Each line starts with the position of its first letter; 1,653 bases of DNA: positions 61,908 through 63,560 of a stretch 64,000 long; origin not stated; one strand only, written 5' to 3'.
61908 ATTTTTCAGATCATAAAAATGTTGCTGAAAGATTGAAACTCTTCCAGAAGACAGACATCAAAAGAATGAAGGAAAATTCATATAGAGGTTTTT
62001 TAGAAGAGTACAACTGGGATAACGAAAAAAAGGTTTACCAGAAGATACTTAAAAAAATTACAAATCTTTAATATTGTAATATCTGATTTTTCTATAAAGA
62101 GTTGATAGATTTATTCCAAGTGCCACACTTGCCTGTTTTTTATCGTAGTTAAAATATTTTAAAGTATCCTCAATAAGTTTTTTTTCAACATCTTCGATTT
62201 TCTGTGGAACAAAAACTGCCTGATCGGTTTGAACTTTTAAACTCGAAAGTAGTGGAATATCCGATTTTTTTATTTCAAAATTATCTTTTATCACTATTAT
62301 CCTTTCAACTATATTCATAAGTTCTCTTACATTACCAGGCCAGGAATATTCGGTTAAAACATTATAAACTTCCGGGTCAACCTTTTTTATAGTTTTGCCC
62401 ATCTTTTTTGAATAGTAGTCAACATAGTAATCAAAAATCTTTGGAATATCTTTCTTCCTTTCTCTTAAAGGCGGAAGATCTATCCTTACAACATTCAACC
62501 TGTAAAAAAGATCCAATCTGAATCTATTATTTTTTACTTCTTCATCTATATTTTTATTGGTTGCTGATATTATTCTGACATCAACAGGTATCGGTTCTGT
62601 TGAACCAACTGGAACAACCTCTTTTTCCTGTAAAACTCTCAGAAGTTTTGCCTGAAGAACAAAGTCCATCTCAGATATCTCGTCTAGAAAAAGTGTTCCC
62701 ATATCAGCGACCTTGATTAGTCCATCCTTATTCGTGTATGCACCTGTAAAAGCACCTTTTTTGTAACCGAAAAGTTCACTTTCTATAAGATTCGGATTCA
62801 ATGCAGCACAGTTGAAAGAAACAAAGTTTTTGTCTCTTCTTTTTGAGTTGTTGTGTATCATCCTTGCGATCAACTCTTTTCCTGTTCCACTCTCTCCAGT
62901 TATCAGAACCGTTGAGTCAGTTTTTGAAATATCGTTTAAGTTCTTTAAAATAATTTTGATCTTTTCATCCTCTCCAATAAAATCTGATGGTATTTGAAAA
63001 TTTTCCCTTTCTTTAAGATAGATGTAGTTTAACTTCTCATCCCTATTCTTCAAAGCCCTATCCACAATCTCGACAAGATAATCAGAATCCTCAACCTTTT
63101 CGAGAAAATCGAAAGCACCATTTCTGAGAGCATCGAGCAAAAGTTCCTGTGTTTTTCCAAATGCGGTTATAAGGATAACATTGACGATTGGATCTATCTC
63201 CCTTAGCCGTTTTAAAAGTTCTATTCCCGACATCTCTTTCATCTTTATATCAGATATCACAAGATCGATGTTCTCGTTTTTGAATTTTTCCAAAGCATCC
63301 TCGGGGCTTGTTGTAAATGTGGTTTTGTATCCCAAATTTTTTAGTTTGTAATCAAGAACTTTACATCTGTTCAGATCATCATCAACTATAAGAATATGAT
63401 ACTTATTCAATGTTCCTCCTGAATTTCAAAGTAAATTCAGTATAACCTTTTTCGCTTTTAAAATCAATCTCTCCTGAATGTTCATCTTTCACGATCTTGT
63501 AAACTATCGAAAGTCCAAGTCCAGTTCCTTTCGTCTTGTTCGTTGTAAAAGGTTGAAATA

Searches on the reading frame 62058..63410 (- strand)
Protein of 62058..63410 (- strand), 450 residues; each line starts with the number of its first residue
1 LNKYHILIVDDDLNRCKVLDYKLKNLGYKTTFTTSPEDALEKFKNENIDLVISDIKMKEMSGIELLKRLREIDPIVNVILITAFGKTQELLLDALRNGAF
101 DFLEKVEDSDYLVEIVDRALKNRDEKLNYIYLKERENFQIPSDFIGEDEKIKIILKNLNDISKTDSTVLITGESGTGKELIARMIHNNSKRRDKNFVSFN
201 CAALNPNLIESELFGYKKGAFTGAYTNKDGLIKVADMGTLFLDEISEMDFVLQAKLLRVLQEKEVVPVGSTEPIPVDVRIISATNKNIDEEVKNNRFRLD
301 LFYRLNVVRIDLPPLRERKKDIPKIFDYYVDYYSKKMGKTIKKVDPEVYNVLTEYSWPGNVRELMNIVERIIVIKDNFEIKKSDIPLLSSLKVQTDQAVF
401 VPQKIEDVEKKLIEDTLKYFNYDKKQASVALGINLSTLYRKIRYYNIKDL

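Call 11: search_protein_families(library=pfam, proteins=[window:62058-63410:-], max_evalue=0.001)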
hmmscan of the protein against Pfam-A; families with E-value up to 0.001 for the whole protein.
window:62058-63410:- (450 aa): 11 families
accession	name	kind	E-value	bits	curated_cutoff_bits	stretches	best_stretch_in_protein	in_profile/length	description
PF00158.32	Sigma54_activat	-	4.3e-70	235.2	20.2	1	145-310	2-167/168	Sigma-54 interaction domain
PF00072.30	Response_reg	-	1.6e-23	83.4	30.2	1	6-116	1-110/111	Response regulator receiver domain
PF25601.1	AAA_lid_14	-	1.4e-21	76.5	27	1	316-387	1-72/87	AAA+ ATPase lid domain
PF14532.12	Sigma54_activ_2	-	5.4e-21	75.7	25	1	145-315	1-138/138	Sigma-54 interaction domain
PF02954.25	HTH_8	-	1.2e-11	44.6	22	1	405-444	2-41/42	Bacterial regulatory protein, Fis family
PF07728.20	AAA_5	-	5.3e-05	23.7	22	1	168-288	2-125/139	AAA domain (dynein-related subfamily)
PF13245.12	AAA_19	-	7.7e-05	23.3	25.1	0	165-269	11-124/134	AAA domain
PF23198.2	PDE8A_N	-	0.00013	22.3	29.6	1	20-83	27-91/147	PDE8A-like, N-terminal domain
PF01078.27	Mg_chelatase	-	0.00036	20.4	20.3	0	223-285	93-157/207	Magnesium chelatase, subunit ChlI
PF00004.35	AAA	-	0.00038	21.3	21.2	0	168-298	1-124/131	ATPase family associated with various cellular activities (AAA)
PF20720.3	nSTAND3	-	0.00043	20.4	27.2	0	156-197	8-49/155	Novel STAND NTPase 3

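Call 12: search_protein_families(library=ncbifam, proteins=[window:62058-63410:-], max_evalue=0.001)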
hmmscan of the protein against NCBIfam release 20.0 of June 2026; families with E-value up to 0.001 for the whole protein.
window:62058-63410:- (450 aa): 108 families (the best 25 are shown)
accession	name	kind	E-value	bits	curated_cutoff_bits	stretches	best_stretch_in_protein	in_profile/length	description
NF008469.0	PRK11361.1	equivalog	3.4e-115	385.4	714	1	4-448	5-457/461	acetoacetate metabolism transcriptional regulator AtoC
TIGR01818.1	ntrC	equivalog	6.1e-115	384.6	558.6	1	6-387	1-379/463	nitrogen regulation protein NR(I)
NF007689.0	PRK10365.1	equivalog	8.1e-111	370.9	760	1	3-442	5-439/441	sigma-54-dependent response regulator transcription factor ZraR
NF041552.1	TF_PrdR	equivalog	2e-106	356.6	795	1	116-446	240-577/577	sigma-54 dependent transcriptional regulator PrdR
NF041946.1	LuxO_transreg_Vib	equivalog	4.3e-106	355.5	800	1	21-386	14-377/463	quorum-sensing sigma-54 dependent transcriptional regulator LuxO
TIGR02915.1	PEP_resp_reg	equivalog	2.9e-105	352.7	502.6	1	6-448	1-445/445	PEP-CTERM-box response regulator transcription factor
NF049963.1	RespRegFlgRCampy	domain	9.7e-102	341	750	1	6-447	3-429/429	fla regulon two-component system response regulator FlgR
NF011695.0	PRK15115.1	equivalog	8.5e-98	328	763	1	4-376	7-369/445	two-component system response regulator GlrR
NF051870.1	NAssimRespRegNtrX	equivalog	1.7e-97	327.1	600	1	5-441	3-446/452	nitrogen assimilation response regulator NtrX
NF008176.1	PRK10923.1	equivalog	1.2e-96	324.2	620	1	1-387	1-383/469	nitrogen regulation protein NR(I)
TIGR01817.1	nifA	equivalog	4.2e-95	319.5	528.85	1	132-389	186-442/534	nif-specific transcriptional activator NifA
NF050807.1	TransRegFlbDCaul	equivalog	1.4e-92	311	750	1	27-446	24-439/454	sigma-54-dependent transcriptional regulator FlbD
NF038308.1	RNA_repair_RtcR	equivalog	7.9e-91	305.5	650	1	90-396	124-444/530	RNA repair transcriptional activator RtcR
NF003451.0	PRK05022.1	equivalog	4.5e-90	302.8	476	1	92-438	132-501/512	nitric oxide reductase transcriptional regulator NorR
TIGR02329.1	propionate_PrpR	equivalog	3e-88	296.8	499.2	1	140-443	210-525/526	propionate catabolism operon regulatory protein PrpR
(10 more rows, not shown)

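Call 14: find_homologous_proteins(query=window:62058-63410:-, max_evalue=1e-60)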
Query window:62058-63410:- (450 aa): 7874 proteins with E <= 1e-60 among 8000 candidates; the best 120 are listed.
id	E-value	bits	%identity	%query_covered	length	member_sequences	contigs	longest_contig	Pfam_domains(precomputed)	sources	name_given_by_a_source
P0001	1.7e-274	928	95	100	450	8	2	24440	PF00158.33,PF25601.2,PF02954.26,PF14532.13,PF07728.21,PF00072.31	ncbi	ncbi:MAG: sigma-54 dependent transcriptional regulator [candidate division WOR-3 bacterium]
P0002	2.6e-250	848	86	100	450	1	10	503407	PF00158.33,PF25601.2,PF02954.26,PF14532.13,PF07728.21,PF00072.31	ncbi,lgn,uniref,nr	ncbi:MAG: sigma-54 dependent transcriptional regulator [bacterium]|uniref:Two component, sigma54 spe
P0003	5.6e-250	847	86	100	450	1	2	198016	PF00158.33,PF25601.2,PF02954.26,PF14532.13,PF07728.21,PF00072.31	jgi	-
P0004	1.3e-249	846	86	100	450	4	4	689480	PF00158.33,PF25601.2,PF02954.26,PF14532.13,PF07728.21,PF00072.31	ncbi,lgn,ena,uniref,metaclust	uniref:Sigma-54-dependent Fis family transcriptional regulator n=1 Tax=candidate division WOR-3 bact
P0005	2.3e-213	727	73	100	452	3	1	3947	PF00158.33,PF25601.2,PF02954.26,PF14532.13,PF07728.21,PF00072.31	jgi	-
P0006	5.2e-182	623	64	100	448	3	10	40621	PF00158.33,PF25601.2,PF02954.26,PF14532.13,PF07728.21,PF00072.31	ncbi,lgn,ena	-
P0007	1.4e-180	619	64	100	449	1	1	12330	PF00158.33,PF25601.2,PF02954.26,PF14532.13,PF07728.21,PF00072.31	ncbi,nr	ncbi:MAG: sigma-54 dependent transcriptional regulator [bacterium]|nr:sigma-54 dependent transcripti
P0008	5.3e-178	610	63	100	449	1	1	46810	PF00158.33,PF25601.2,PF02954.26,PF14532.13,PF07728.21,PF00072.31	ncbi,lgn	ncbi:MAG: sigma-54-dependent transcriptional regulator [bacterium]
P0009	1.2e-170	586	61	100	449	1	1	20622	PF00158.33,PF07724.21,PF25601.2,PF02954.26,PF00004.36,PF14532.13,PF07728.21,PF00072.31,PF01078.28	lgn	-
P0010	1.7e-170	585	60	100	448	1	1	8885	PF00158.33,PF25601.2,PF02954.26,PF07726.18,PF14532.13,PF07728.21,PF00072.31,PF01078.28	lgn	-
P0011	3.0e-165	568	59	100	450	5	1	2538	PF00158.33,PF07724.21,PF25601.2,PF02954.26,PF00004.36,PF14532.13,PF07728.21,PF00072.31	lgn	-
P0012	2.9e-164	565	61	99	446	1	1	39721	PF00158.33,PF25601.2,PF02954.26,PF14532.13,PF07728.21,PF00072.31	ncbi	-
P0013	3.3e-164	565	57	99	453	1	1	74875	PF00158.33,PF25601.2,PF02954.26,PF14532.13,PF07728.21,PF00072.31,PF01078.28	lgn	-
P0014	7.7e-164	563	60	100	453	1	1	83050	PF00158.33,PF25601.2,PF02954.26,PF00004.36,PF14532.13,PF07728.21,PF00072.31,PF01078.28,PF13191.13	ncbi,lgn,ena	-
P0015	1.3e-162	559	58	100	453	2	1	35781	PF00158.33,PF25601.2,PF02954.26,PF00004.36,PF14532.13,PF07728.21,PF00072.31,PF01078.28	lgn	-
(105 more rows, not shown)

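Call 16: find_encoding_contigs(protein=P0002, flank=6000, max_places=1)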
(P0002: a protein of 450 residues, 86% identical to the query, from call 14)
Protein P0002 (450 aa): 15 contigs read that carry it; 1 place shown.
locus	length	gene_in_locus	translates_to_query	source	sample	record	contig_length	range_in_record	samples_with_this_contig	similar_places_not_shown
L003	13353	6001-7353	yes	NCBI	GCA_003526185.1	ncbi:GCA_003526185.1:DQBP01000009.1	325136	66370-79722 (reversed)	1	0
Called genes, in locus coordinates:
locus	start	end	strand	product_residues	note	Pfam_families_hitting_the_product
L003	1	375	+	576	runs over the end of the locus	PF05157:MshEN, PF00437:T2SSE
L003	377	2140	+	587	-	PF05157:MshEN, PF00437:T2SSE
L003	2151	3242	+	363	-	PF00437:T2SSE, PF13401:AAA_22 (weak), PF25199:nSTAND_NTPase5 (faint)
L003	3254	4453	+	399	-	PF28597:T2SSF_N, PF00482:T2SSF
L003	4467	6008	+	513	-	PF25323:6TM_PilS, PF00512:HisKA, PF02518:HATPase_c, PF14501:HATPase_c_5 (weak)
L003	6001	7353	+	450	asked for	PF00072:Response_reg, PF00158:Sigma54_activat, PF14532:Sigma54_activ_2, PF07728:AAA_5 (weak), PF25601:AAA_lid_14, PF02954:HTH_8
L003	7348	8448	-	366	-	PF13439:Glyco_transf_4, PF00534:Glycos_transf_1 (weak), PF13692:Glyco_trans_1_4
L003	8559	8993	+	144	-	PF07963:N_methyl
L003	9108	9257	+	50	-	PF07963:N_methyl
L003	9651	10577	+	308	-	PF00005:ABC_tran, PF13304:AAA_21 (weak), PF13732:DrrA1-3_C (weak)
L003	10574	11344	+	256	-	PF12679:ABC2_membrane_2, PF12730:ABC2_membrane_4, PF12698:ABC2_membrane_3 (weak)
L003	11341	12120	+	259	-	-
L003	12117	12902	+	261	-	PF06750:A24_N_bact, PF01478:Peptidase_A24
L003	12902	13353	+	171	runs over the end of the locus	PF14385:DUF4416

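Call 17: find_encoding_contigs(protein=P0006, flank=6000, max_places=1)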
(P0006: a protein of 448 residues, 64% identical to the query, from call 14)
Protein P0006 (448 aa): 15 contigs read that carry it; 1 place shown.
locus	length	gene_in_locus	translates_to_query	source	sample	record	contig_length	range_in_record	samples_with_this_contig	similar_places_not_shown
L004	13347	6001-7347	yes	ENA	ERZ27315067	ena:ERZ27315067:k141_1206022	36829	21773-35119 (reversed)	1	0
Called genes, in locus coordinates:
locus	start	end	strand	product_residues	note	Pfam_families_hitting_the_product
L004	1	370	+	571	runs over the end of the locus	PF05157:MshEN, PF00437:T2SSE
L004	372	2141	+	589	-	PF05157:MshEN, PF00437:T2SSE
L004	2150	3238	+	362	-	PF00437:T2SSE, PF13401:AAA_22 (weak)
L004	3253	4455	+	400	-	PF28597:T2SSF_N, PF00482:T2SSF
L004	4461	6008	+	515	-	PF25323:6TM_PilS, PF00512:HisKA, PF02518:HATPase_c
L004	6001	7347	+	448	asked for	PF00072:Response_reg, PF00158:Sigma54_activat, PF14532:Sigma54_activ_2, PF07728:AAA_5 (weak), PF25601:AAA_lid_14, PF02954:HTH_8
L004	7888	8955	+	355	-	PF00871:Acetate_kinase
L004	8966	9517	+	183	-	PF01558:POR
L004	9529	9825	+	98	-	PF13187:Fer4_9 (faint), PF12838:Fer4_7 (faint), PF25160:LdpA_Fe-S-bd (faint), PF13484:Fer4_16 (faint), PF00037:Fer4 (weak), PF13237:Fer4_10, PF14697:Fer4_21, PF00037:Fer4 (weak), +3 more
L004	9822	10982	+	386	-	PF01855:POR_N, PF17147:PFOR_II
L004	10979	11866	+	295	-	PF02775:TPP_enzyme_C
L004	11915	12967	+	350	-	PF01926:MMR_HSR1 (faint), PF02421:FeoB_N (faint), PF06071:YchF-GTPase_C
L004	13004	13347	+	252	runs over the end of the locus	PF00226:DnaJ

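Call 18: find_encoding_contigs(protein=P0008, flank=6000, max_places=1)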
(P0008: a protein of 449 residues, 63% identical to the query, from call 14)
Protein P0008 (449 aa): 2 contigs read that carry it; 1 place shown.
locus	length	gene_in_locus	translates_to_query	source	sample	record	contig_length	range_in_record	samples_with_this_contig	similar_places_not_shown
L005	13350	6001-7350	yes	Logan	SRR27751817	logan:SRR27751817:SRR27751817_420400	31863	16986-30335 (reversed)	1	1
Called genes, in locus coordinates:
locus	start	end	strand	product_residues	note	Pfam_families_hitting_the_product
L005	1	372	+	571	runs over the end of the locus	PF05157:MshEN, PF00437:T2SSE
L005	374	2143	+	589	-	PF05157:MshEN, PF00437:T2SSE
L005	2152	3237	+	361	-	PF00437:T2SSE, PF13401:AAA_22 (weak)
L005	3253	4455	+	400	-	PF28597:T2SSF_N, PF00482:T2SSF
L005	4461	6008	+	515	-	PF25323:6TM_PilS, PF00512:HisKA, PF02518:HATPase_c, PF14501:HATPase_c_5 (weak)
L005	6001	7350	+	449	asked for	PF00072:Response_reg, PF00158:Sigma54_activat, PF14532:Sigma54_activ_2, PF07728:AAA_5 (weak), PF25601:AAA_lid_14, PF02954:HTH_8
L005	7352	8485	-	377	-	PF13439:Glyco_transf_4, PF00534:Glycos_transf_1, PF13692:Glyco_trans_1_4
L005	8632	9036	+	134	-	PF07963:N_methyl (weak)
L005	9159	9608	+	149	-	PF07963:N_methyl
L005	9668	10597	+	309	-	PF00005:ABC_tran, PF13304:AAA_21 (faint)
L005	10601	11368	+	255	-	PF12679:ABC2_membrane_2 (weak), PF12730:ABC2_membrane_4 (weak)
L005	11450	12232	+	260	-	-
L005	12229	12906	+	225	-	PF01478:Peptidase_A24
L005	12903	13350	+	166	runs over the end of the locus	PF14385:DUF4416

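Call 21: find_related_loci(query=window:62058-63410:-, collection=metagenome_contigs, flank=4000)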
Query window:62058-63410:- (450 aa) in metagenome_contigs; peptide patterns used: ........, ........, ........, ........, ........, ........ (x = any residue, [..] = any of these).
190 stretches matched a pattern; 72 encode a relative of the query (tblastn E <= 1e-3); 72 distinct loci.
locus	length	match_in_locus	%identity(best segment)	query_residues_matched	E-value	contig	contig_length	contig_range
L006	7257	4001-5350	86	1-450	0e+0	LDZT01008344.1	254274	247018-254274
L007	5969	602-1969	41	1-447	3e-98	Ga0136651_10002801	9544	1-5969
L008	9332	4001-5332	37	6-446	2e-97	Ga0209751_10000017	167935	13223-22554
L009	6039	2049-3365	40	1-445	1e-96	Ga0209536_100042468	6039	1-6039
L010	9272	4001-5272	40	5-447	2e-95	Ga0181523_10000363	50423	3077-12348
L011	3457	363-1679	39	1-445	3e-96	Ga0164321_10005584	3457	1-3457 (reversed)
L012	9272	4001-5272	40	5-447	6e-95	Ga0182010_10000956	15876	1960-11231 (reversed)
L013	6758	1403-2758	38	6-447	1e-94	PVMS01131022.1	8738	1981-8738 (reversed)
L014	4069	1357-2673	38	1-445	2e-93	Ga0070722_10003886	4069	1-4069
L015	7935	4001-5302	37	6-445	3e-92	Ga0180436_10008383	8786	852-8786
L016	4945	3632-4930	37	1-442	8e-90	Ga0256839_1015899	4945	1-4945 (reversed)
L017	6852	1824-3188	38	5-447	1e-89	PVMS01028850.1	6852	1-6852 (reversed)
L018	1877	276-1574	37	6-445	4e-92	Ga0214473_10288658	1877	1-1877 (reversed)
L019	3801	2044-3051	45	125-445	3e-86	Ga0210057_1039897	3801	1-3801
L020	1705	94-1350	42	31-440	2e-90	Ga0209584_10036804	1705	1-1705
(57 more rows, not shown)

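Call 22: find_encoding_contigs(protein=P0013, flank=5000, max_places=1)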
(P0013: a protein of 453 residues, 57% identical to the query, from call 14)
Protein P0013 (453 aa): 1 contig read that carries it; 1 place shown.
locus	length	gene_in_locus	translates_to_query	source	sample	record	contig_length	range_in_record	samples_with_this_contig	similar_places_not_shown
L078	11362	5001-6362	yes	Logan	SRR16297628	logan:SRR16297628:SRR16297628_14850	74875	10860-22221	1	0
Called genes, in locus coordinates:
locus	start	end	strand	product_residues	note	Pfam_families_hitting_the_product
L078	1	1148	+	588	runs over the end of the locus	PF05157:MshEN, PF00437:T2SSE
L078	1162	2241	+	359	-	PF00437:T2SSE, PF25199:nSTAND_NTPase5 (weak), PF13401:AAA_22 (weak)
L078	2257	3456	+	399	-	PF28597:T2SSF_N, PF00482:T2SSF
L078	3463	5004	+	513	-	PF25323:6TM_PilS, PF00512:HisKA, PF02518:HATPase_c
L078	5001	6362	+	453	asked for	PF00072:Response_reg, PF00158:Sigma54_activat, PF01078:Mg_chelatase (faint), PF14532:Sigma54_activ_2, PF07728:AAA_5 (weak), PF25601:AAA_lid_14, PF02954:HTH_8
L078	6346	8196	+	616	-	PF04932:Wzy_C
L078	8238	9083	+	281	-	PF01061:ABC2_membrane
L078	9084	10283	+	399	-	PF00005:ABC_tran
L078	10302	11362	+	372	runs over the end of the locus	PF04055:Radical_SAM, PF13186:SPASM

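Call 23: find_encoding_contigs(protein=P0014, flank=5000, max_places=1)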
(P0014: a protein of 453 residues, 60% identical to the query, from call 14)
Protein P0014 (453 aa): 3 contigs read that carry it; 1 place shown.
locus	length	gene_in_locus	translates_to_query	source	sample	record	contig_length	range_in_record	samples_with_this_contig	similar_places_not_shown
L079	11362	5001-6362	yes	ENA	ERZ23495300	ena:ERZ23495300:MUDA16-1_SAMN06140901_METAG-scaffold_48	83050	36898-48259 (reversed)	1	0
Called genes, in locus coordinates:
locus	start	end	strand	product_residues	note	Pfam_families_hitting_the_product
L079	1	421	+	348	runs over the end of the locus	PF05157:MshEN, PF00437:T2SSE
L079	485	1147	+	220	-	PF00437:T2SSE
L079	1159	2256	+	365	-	PF00437:T2SSE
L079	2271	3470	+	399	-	PF28597:T2SSF_N, PF00482:T2SSF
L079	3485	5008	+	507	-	PF25323:6TM_PilS, PF13188:PAS_8 (faint), PF00512:HisKA, PF02518:HATPase_c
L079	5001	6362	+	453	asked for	PF00072:Response_reg, PF00158:Sigma54_activat, PF13191:AAA_16 (weak), PF14532:Sigma54_activ_2, PF00004:AAA (weak), PF07728:AAA_5 (weak), PF25601:AAA_lid_14, PF02954:HTH_8, +1 more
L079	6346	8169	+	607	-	PF04932:Wzy_C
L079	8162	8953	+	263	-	PF01061:ABC2_membrane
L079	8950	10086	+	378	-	PF00005:ABC_tran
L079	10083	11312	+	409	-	PF13439:Glyco_transf_4, PF00534:Glycos_transf_1, PF13692:Glyco_trans_1_4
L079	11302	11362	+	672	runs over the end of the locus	PF16889:Hepar_II_III_N, PF07940:Hepar_II_III_C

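Call 24: find_encoding_contigs(protein=P0012, flank=5000, max_places=1)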
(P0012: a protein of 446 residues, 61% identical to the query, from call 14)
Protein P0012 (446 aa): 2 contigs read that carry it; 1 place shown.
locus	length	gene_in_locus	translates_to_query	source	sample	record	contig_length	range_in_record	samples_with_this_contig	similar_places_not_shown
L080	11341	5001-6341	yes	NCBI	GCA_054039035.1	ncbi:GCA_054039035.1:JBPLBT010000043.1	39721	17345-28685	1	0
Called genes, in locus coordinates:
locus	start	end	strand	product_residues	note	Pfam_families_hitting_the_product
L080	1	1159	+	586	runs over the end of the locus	PF05157:MshEN, PF00437:T2SSE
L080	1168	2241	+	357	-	PF00437:T2SSE, PF25199:nSTAND_NTPase5 (faint)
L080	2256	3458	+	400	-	PF28597:T2SSF_N, PF00482:T2SSF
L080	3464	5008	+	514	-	PF25323:6TM_PilS (weak), PF00512:HisKA, PF02518:HATPase_c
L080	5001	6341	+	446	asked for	PF00072:Response_reg, PF00158:Sigma54_activat, PF14532:Sigma54_activ_2, PF07728:AAA_5, PF25601:AAA_lid_14, PF02954:HTH_8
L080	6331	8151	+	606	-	PF04932:Wzy_C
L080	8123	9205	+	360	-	PF03600:CitMHS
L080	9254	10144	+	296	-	PF00359:PTS_EIIA_2, PF00571:CBS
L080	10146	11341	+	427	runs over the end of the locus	PF00939:Na_sulph_symp (weak), PF02040:ArsB, PF03600:CitMHS, PF06450:NhaB, PF16980:CitMHS_2, PF00939:Na_sulph_symp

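Call 25: find_encoding_contigs(protein=P0015, flank=5000, max_places=1)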
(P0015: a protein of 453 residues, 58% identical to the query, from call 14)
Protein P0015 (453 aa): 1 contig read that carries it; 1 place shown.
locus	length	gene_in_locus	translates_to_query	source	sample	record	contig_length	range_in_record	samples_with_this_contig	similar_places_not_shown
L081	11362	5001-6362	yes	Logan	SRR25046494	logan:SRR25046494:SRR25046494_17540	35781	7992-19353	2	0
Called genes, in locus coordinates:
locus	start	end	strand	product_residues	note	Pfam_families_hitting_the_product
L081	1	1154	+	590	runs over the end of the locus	PF05157:MshEN, PF00437:T2SSE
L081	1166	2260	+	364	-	PF00437:T2SSE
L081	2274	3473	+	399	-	PF28597:T2SSF_N, PF00482:T2SSF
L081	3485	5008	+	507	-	PF13188:PAS_8 (weak), PF00512:HisKA, PF02518:HATPase_c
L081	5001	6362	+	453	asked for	PF00072:Response_reg, PF00004:AAA (faint), PF00158:Sigma54_activat, PF01078:Mg_chelatase (faint), PF14532:Sigma54_activ_2, PF07728:AAA_5, PF25601:AAA_lid_14, PF02954:HTH_8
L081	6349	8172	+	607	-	PF04932:Wzy_C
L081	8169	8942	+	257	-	PF01061:ABC2_membrane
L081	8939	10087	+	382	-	PF00005:ABC_tran, PF13304:AAA_21 (faint)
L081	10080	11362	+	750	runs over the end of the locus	PF00037:Fer4 (faint), PF12838:Fer4_7, PF13187:Fer4_9 (weak), PF13237:Fer4_10 (faint), PF13484:Fer4_16 (faint), PF14697:Fer4_21, PF04432:FrhB_FdhB_C, PF04230:PS_pyruv_trans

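Call 31: find_encoding_contigs(protein=P0005, flank=5000, max_places=2)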
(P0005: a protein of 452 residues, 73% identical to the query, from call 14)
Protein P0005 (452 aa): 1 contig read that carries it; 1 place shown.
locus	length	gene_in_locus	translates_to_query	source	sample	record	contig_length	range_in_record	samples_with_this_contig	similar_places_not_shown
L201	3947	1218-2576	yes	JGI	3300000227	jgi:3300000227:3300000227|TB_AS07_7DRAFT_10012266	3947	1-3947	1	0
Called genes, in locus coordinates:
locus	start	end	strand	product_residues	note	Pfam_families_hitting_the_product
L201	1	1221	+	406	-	?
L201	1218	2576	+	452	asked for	PF00072:Response_reg, PF00158:Sigma54_activat, PF14532:Sigma54_activ_2, PF07728:AAA_5 (weak), PF25601:AAA_lid_14, PF02954:HTH_8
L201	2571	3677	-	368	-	PF13439:Glyco_transf_4, PF00534:Glycos_transf_1 (weak), PF13692:Glyco_trans_1_4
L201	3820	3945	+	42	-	?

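Call 32: find_encoding_contigs(protein=P0007, flank=5000, max_places=1)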
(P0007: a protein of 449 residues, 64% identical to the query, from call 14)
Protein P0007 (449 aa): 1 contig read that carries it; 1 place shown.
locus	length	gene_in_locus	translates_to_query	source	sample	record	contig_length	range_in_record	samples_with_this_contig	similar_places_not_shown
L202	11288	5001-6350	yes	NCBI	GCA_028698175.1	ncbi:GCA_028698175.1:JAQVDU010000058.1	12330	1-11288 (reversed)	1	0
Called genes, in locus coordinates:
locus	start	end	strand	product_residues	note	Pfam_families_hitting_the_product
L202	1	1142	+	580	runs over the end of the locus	PF05157:MshEN, PF00437:T2SSE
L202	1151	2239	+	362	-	PF00437:T2SSE, PF13401:AAA_22 (weak)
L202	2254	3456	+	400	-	PF28597:T2SSF_N, PF00482:T2SSF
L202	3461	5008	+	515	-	PF25323:6TM_PilS, PF00512:HisKA, PF02518:HATPase_c, PF13589:HATPase_c_3 (weak)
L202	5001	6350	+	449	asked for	PF00072:Response_reg, PF00158:Sigma54_activat, PF14532:Sigma54_activ_2, PF07728:AAA_5 (weak), PF25601:AAA_lid_14, PF02954:HTH_8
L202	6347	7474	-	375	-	PF13439:Glyco_transf_4, PF00534:Glycos_transf_1 (weak), PF13692:Glyco_trans_1_4 (weak)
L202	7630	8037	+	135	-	PF07963:N_methyl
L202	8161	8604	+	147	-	PF07963:N_methyl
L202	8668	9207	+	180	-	PF00005:ABC_tran, PF13304:AAA_21 (faint)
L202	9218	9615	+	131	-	-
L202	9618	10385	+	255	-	PF12679:ABC2_membrane_2 (weak), PF12730:ABC2_membrane_4 (weak)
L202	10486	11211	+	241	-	-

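Call 33: find_encoding_contigs(protein=P0009, flank=5000, max_places=1)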
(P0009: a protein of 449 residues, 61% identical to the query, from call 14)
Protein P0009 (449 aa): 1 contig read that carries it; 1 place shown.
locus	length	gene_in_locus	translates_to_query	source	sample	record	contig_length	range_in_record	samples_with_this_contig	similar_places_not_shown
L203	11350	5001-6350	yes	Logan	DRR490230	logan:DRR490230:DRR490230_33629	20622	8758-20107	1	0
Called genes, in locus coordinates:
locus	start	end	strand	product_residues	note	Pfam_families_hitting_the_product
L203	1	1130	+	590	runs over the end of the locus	PF05157:MshEN, PF00437:T2SSE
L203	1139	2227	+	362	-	PF00437:T2SSE, PF13401:AAA_22 (weak)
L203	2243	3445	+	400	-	PF28597:T2SSF_N, PF00482:T2SSF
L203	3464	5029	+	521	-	PF25323:6TM_PilS, PF00512:HisKA, PF02518:HATPase_c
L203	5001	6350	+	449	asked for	PF00072:Response_reg, PF00004:AAA (faint), PF00158:Sigma54_activat, PF01078:Mg_chelatase (faint), PF14532:Sigma54_activ_2, PF07728:AAA_5, PF25601:AAA_lid_14, PF02954:HTH_8, +1 more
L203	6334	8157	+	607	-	PF04932:Wzy_C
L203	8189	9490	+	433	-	PF01943:Polysacc_synt, PF13440:Polysacc_synt_3, PF03023:MurJ (weak)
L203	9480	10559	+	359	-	-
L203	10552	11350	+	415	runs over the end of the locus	PF00534:Glycos_transf_1, PF13692:Glyco_trans_1_4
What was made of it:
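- In more distant PilR orthologues (57-62% identity) the pilins are not next to pilR, so linkage could not be checked there (calls 22-25, 33).
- Tried and rejected: None was useful for footprinting (calls 17, 22-25, 33).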
